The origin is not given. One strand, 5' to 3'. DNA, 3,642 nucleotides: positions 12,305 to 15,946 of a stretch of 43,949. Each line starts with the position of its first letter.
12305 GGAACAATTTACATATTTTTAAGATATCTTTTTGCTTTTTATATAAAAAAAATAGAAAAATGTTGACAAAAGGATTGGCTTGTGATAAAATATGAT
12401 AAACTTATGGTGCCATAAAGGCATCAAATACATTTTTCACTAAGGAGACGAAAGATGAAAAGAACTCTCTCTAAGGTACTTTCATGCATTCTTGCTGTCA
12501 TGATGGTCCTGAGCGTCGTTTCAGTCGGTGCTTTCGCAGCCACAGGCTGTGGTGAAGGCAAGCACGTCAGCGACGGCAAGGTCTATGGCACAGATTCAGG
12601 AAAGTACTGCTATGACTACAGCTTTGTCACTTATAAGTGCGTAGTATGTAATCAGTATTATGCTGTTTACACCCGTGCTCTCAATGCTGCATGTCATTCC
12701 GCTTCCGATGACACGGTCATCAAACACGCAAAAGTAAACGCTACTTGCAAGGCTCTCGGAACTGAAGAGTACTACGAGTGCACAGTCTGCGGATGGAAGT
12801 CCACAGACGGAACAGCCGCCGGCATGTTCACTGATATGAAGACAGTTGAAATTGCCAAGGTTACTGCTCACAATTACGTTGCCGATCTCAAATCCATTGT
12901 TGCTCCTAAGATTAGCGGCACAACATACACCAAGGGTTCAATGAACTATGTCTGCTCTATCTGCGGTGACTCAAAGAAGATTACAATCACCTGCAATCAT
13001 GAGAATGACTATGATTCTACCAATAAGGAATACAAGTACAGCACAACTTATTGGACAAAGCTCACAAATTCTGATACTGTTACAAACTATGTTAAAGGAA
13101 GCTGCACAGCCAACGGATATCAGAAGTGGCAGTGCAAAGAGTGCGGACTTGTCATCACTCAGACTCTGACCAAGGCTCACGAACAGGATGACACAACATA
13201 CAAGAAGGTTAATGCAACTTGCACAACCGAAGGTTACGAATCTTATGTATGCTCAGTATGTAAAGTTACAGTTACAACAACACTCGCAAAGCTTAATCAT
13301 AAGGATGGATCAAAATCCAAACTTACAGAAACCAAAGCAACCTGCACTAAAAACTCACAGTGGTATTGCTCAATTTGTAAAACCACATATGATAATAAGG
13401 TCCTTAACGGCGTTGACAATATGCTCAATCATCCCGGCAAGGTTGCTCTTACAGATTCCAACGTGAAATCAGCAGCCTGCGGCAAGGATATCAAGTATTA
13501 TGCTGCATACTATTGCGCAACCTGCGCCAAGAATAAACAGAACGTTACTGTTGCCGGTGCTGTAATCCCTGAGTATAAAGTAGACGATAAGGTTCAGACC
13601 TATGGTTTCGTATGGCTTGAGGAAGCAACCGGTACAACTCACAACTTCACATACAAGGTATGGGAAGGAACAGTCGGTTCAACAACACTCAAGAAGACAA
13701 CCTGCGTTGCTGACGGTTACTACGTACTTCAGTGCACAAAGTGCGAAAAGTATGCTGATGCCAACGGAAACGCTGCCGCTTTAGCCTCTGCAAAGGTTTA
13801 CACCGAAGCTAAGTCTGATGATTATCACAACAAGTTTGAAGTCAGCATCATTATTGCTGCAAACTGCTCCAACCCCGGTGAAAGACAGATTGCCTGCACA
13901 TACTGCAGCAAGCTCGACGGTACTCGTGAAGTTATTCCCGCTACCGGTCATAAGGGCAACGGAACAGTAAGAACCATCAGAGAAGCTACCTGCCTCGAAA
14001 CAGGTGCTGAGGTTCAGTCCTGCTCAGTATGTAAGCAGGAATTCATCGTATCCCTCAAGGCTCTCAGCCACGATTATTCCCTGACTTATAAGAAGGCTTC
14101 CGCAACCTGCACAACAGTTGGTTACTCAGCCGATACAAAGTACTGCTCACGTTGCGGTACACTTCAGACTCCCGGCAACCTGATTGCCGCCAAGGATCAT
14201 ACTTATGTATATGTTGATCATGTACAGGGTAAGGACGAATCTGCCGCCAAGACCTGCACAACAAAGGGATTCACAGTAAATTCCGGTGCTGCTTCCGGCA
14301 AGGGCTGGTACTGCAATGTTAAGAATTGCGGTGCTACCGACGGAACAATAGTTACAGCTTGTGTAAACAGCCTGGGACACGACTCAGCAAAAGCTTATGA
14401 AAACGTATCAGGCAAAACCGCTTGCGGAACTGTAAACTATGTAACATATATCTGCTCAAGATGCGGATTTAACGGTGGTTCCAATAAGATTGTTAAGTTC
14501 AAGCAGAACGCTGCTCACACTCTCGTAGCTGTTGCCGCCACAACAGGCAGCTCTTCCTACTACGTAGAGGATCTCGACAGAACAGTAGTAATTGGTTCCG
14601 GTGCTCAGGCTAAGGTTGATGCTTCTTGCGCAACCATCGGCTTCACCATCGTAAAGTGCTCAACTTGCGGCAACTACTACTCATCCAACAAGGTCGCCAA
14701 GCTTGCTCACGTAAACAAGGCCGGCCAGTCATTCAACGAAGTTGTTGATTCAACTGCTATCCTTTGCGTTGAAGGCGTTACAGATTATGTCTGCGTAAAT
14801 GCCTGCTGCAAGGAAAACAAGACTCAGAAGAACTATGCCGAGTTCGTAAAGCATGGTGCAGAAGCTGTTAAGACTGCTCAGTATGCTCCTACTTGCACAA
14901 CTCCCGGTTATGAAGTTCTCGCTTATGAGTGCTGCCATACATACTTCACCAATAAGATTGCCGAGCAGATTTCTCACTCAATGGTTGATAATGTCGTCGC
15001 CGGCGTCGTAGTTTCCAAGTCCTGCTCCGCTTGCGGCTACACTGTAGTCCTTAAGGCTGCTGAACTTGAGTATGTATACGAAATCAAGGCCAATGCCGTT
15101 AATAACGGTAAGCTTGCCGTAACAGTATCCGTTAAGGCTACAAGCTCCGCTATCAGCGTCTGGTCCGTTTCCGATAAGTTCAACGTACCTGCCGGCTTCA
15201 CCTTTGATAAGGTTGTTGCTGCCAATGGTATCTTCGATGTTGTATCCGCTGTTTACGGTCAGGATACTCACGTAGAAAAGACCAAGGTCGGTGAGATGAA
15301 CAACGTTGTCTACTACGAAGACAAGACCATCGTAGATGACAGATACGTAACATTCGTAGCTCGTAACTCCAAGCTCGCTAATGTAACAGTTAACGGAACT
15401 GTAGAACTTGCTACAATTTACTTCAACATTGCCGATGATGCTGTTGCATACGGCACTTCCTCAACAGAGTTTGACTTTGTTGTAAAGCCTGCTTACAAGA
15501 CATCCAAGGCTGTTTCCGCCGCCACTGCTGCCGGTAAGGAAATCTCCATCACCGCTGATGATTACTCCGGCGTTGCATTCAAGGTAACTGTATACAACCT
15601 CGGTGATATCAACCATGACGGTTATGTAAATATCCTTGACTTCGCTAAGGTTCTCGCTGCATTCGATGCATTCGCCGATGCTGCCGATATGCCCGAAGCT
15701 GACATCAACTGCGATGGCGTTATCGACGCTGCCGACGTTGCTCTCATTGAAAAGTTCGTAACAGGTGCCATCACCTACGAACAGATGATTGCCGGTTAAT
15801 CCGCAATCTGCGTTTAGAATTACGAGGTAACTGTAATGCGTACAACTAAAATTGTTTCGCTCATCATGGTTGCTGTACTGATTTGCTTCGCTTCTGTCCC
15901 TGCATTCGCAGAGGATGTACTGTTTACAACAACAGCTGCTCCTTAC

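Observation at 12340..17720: Enzyme-free three-gene cohesin/dockerin surface scaffold with its own strong promoter and triple terminator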

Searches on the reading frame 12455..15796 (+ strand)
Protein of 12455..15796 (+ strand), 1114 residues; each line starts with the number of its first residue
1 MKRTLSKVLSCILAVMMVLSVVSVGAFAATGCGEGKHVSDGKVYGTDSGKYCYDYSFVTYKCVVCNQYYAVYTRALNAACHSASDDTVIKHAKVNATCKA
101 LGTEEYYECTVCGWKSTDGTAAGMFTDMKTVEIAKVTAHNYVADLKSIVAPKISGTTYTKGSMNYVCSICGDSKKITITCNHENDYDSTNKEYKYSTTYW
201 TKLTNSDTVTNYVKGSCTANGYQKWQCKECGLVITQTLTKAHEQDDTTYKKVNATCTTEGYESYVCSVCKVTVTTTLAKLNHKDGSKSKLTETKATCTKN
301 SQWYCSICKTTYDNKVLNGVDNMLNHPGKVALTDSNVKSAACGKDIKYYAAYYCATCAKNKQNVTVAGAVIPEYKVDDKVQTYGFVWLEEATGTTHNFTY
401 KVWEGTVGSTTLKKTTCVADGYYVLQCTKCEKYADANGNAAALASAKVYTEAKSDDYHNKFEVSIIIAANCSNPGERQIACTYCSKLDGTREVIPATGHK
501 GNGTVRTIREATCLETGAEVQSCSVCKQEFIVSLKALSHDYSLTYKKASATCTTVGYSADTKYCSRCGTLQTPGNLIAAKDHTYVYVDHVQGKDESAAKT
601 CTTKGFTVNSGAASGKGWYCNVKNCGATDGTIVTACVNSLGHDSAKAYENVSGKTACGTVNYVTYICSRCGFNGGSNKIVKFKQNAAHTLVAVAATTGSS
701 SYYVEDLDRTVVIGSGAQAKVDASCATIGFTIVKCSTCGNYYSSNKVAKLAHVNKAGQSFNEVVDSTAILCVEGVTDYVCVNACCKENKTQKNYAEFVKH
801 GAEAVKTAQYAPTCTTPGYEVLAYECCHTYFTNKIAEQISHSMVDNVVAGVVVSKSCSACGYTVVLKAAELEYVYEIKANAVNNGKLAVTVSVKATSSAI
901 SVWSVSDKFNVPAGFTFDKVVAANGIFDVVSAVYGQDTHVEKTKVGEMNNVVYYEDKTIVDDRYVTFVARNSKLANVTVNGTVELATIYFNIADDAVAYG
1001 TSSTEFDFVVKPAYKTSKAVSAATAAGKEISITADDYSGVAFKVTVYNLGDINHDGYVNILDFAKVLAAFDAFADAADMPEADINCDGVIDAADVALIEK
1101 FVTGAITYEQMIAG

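Call 3: search_protein_families(library=pfam, proteins=[window:12455-15796:+], max_evalue=1)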
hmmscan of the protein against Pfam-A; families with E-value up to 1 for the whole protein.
window:12455-15796:+ (1114 aa): 2 families
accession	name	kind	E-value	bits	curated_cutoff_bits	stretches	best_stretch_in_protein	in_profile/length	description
PF00404.24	Dockerin_1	-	2.4e-07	31.3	22.9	1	1049-1101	1-55/57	Dockerin type I domain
PF00036.39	EF-hand_1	-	0.026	14.5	25.4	0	1049-1069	8-28/29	EF hand domain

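Call 4: search_protein_families(library=ncbifam, proteins=[window:12455-15796:+], max_evalue=1)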
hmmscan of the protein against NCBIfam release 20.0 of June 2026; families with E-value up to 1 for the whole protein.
window:12455-15796:+ (1114 aa): 3 families
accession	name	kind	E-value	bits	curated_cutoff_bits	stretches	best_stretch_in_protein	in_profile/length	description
NF041540.1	dockerin_GC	domain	0.0025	18.2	29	1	1051-1104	11-66/67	GC-type dockerin domain-anchored protein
NF050000.1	IS1_IS1595_Zn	domain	0.015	15.9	28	1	211-232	8-29/34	IS1/IS1595 family N-terminal zinc-binding domain-containing protein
TIGR04207.1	halo_sig_pep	domain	0.12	12.1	24.6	1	12-31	6-24/30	surface glycoprotein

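Call 9: search_solved_structures(query=window:12455-15796:+, max_evalue=1)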
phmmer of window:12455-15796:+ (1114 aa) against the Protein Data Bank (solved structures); distinct sequences matched with E-value up to 1: 25.
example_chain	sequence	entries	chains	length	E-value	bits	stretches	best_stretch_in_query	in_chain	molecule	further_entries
2vn5_B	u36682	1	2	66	2e-05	26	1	1049-1107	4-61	ENDOGLUCANASE A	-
2vn6_B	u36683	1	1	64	9.8e-05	23.8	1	1049-1107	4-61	ENDOGLUCANASE A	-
8x39_A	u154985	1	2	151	0.00012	23.5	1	1043-1108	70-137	Serine protease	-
8x3a_A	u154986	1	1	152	0.00012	23.5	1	1043-1108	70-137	Serine protease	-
2b59_B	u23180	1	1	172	0.00013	23.4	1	1031-1102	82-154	Cellulosomal scaffolding protein A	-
3kcp_A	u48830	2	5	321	0.00052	21.4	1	1031-1102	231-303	Cellulosomal-scaffolding protein A | Cellulosome anchoring protein cohesin region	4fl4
5g5d_B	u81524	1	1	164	0.001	20.4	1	1030-1102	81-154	CELLULOSOMAL-SCAFFOLDING PROTEIN A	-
5lxv_B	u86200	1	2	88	0.0021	19.4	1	1049-1104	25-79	Carbohydrate-binding protein WP_009985128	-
4fl4_A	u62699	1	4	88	0.011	17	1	1048-1104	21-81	Glycoside hydrolase family 9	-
2y3n_B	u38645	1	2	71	0.016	16.4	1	1049-1101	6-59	CELLULOSOMAL FAMILY-48 PROCESSIVE GLYCOSIDE HYDROLASE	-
2ccl_B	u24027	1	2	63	0.017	16.4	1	1049-1103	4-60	ENDO-1,4-BETA-XYLANASE Y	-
3ul4_B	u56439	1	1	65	0.027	15.7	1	1049-1107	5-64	Cellulosome enzyme, dockerin type I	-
8zvk_A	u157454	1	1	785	0.056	14.6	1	1046-1103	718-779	AaBgIC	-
1daq_A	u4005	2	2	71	0.16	13.1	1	1049-1104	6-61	ENDOGLUCANASE SS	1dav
2mte_A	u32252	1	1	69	0.17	13.1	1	1049-1104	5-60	Cellulose 1,4-beta-cellobiosidase (reducing end) CelS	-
4dh2_B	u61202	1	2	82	0.18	13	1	1049-1103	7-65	Dockerin type 1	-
1ohz_B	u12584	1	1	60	0.38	11.9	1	1049-1103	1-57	ENDO-1,4-BETA-XYLANASE Y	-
6kg9_A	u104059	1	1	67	0.69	11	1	1049-1101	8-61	And cellulose-binding endoglucanase family 9 CelL ortholog dockerin domain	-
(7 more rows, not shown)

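Call 21: list_cluster_members(proteins=[window:12455-15796:+, window:15836-16591:+, window:18349-19314:+, window:24696-25688:+, window:23239-24696:+, window:10897-12096:+])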
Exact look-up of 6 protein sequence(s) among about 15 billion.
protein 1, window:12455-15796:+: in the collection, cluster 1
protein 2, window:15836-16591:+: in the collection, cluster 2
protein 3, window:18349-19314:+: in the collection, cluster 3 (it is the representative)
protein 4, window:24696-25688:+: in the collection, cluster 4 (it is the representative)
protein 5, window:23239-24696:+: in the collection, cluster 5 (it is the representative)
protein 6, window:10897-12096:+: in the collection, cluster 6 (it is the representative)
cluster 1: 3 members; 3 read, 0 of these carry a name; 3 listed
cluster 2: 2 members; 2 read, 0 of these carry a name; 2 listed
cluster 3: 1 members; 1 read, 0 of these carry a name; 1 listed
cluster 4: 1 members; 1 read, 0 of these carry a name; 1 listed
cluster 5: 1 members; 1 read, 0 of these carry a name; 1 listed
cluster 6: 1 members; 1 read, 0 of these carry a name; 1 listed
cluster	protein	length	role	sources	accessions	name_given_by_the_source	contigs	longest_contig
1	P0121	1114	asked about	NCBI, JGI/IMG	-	-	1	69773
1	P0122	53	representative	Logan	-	-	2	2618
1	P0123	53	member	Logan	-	-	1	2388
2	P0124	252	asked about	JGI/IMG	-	-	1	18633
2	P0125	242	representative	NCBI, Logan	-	-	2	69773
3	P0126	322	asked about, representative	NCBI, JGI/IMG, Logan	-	-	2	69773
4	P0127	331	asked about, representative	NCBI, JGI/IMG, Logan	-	-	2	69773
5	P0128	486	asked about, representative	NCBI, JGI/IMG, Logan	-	-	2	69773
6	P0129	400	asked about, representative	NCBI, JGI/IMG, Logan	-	-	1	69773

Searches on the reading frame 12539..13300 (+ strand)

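Call 47: search_protein_families(library=pfam, proteins=[window:12539-13300:+], max_evalue=10)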
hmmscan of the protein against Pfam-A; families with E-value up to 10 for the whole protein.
window:12539-13300:+ (254 aa): 5 families
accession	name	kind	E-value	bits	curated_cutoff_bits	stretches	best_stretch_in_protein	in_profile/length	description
PF21349.2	RUBY_RBDX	-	0.12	12.3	26.5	1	197-207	1-11/30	Rubrerythrin, rubredoxin-like domain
PF25017.1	zf-C2HC_3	-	0.44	10.9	24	0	197-216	24-43/47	C2HC zinc finger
PF13894.12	zf-C2H2_4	-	1.1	10.6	27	0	32-43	1-12/24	C2H2-type zinc finger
PF00096.32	zf-C2H2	-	5.1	8.2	25.2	0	79-89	1-11/23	Zinc finger, C2H2 type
PF18439.7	zf_UBZ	-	7.6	6.7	25.6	0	196-214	2-20/32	Ubiquitin-Binding Zinc Finger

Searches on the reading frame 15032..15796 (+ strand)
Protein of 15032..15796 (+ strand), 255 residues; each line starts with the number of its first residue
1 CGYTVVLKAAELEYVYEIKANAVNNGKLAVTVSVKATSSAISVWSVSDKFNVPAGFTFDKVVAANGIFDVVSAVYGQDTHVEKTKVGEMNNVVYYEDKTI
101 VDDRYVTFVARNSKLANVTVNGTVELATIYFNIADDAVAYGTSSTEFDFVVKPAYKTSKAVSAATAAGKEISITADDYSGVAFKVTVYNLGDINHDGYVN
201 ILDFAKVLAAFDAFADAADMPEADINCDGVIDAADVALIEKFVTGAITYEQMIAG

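Call 24: find_homologous_proteins(query=window:15032-15796:+, max_evalue=0.001)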
Query window:15032-15796:+: 1131 candidates shared short words with the query, none scored E <= 0.001.

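Call 53: predict_structure(protein=window:15038-15796:+)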
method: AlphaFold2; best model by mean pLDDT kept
length: 253 residues; sequences in the alignment: 1
mean_pLDDT: 48.4   pTM: 0.44
mean pLDDT of the five models: 48.4, 35.2, 32.6, 31.0, 30.5
residues with pLDDT >= 90: 0; 70-90: 8; 50-70: 115; < 50: 130
segments of 3 or more residues with pLDDT < 50: 1-11, 75-88, 113-116, 134-229
pLDDT, mean of each block of 10 residues (from residue 1): 34 58 63 57 55 62 58 46 42 52 56 51 68 44 43 36 28 34 40 30 39 38 40 66 67 64
secondary structure, 60 per line:
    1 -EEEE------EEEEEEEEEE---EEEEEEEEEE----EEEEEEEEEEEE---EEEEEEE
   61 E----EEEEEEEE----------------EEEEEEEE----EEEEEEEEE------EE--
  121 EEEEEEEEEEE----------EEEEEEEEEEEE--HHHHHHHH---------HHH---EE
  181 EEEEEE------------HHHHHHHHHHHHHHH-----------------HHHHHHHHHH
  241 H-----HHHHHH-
elements in order: E2-5 E12-21 E25-34 E39-50 E54-61 E66-73 E90-97 E102-110 E121-131 E142-153 H156-163 E179-186 H199-213 H231-241 H247-252

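Call 57: fold_search(model_id=the predicted structure, library=pdb)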
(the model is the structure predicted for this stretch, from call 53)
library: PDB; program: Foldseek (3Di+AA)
matches with E <= 10: 1182; with E <= 0.001: 13
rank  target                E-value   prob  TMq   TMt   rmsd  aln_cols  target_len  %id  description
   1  6kgd_A                1.2e-04  1.00  0.31  0.49   7.3       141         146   15  Crystal structure of CaDoc0917(R49D)-CaCohA2 complex at pH 8.0 (released 2020-07-08)
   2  5lxv_A                1.5e-04  0.99  0.25  0.33  13.1       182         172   12  Crystal structure of Ruminococcus flavefaciens scaffoldin C cohesin in complex with a dockerin from an uncharacterized (released 2016-10-19)
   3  6kge_A                1.7e-04  1.00  0.30  0.49   7.5       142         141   14  Crystal structure of CaDoc0917(R16D)-CaCohA2 complex at pH 5.5 (released 2020-07-08)
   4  6kgc_A                2.0e-04  1.00  0.31  0.49   7.3       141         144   16  Crystal structure of CaDoc0917(R49D)-CaCohA2 complex at pH 5.4 (released 2020-07-08)
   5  5lxv_C                2.4e-04  0.98  0.25  0.33  13.1       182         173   12  Crystal structure of Ruminococcus flavefaciens scaffoldin C cohesin in complex with a dockerin from an uncharacterized (released 2016-10-19)
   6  6kgf_A                3.8e-04  1.00  0.30  0.48   7.5       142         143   14  Crystal structure of CaDoc0917(R16D)-CaCohA2 complex at pH 8.2 (released 2020-07-08)
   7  9ub7_E                4.8e-04  0.96  0.25  0.14  15.9       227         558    7  Structure of glycosylphosphatidylinositol transamidase,state 1 (released 2026-04-08)
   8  6kgf_C                6.7e-04  1.00  0.29  0.46   4.8       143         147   15  Crystal structure of CaDoc0917(R16D)-CaCohA2 complex at pH 8.2 (released 2020-07-08)
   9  2okm                  7.5e-04  1.00  0.30  0.45   8.1       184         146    9  Crystal structure of ACE19, the collagen binding subdomain of Enterococcus faecalis surface protein ACE (released 2008-01-22)
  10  1edy_A                8.4e-04  1.00  0.27  0.43   6.6       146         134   10  CRYSTAL STRUCTURE OF RAT ALPHA 1-MACROGLOBULIN RECEPTOR BINDING DOMAIN (released 2000-12-01)
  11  4uyp_C                8.9e-04  1.00  0.29  0.46   5.1       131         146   13  High resolution structure of the third cohesin ScaC in complex with the ScaB dockerin with a mutation in the N-termina (released 2015-04-15)
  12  2jh2_C                9.4e-04  0.99  0.27  0.45  10.2       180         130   12  X-ray crystal structure of a cohesin-like module from Clostridium perfringens (released 2007-11-06)
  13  7wwo_A                1.0e-03  0.98  0.29  0.41   9.5       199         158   10  Dimer form of hypothetical protein TTHA1873 from Thermus thermophilus (released 2022-03-09)
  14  9ifr                  1.1e-03  1.00  0.33  0.58   5.3       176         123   10  CLIPPER domain from the Gram-negative fibrillar adhesin "B9T28_05395 (released 2025-11-26)
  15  4o8q_A                1.1e-03  0.90  0.21  0.22  12.1       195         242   10  Crystal structure of bovine MHD domain of the COPI delta subunit at 2.15 A resolution (released 2015-01-07)
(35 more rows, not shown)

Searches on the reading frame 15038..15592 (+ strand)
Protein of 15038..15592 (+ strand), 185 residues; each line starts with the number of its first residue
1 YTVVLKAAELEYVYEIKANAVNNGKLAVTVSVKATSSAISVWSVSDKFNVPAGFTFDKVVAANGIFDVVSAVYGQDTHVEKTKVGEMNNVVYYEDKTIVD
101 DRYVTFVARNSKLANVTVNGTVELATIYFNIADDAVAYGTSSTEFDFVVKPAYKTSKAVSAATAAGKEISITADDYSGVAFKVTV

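Call 39: search_protein_representatives(protein=window:15038-15592:+)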
Query: 185 residues. Proteins with E-value up to 0.001 (for the whole library): 0; up to 1e-10: 0; up to 1e-30: 0. The best 0 are listed.

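Call 47: search_protein_families(library=pfam, proteins=[window:15038-15592:+], max_evalue=10)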
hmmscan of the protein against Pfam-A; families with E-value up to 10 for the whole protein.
window:15038-15592:+ (185 aa): 0 families

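Call 48: search_solved_structures(query=window:15038-15592:+, max_evalue=10)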
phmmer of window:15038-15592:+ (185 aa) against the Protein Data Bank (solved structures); distinct sequences matched with E-value up to 10: 1.
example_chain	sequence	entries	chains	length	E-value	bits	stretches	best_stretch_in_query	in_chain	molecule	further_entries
3g6s_A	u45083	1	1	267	0.78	13.1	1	124-163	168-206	Putative endonuclease/exonuclease/phosphatase family protein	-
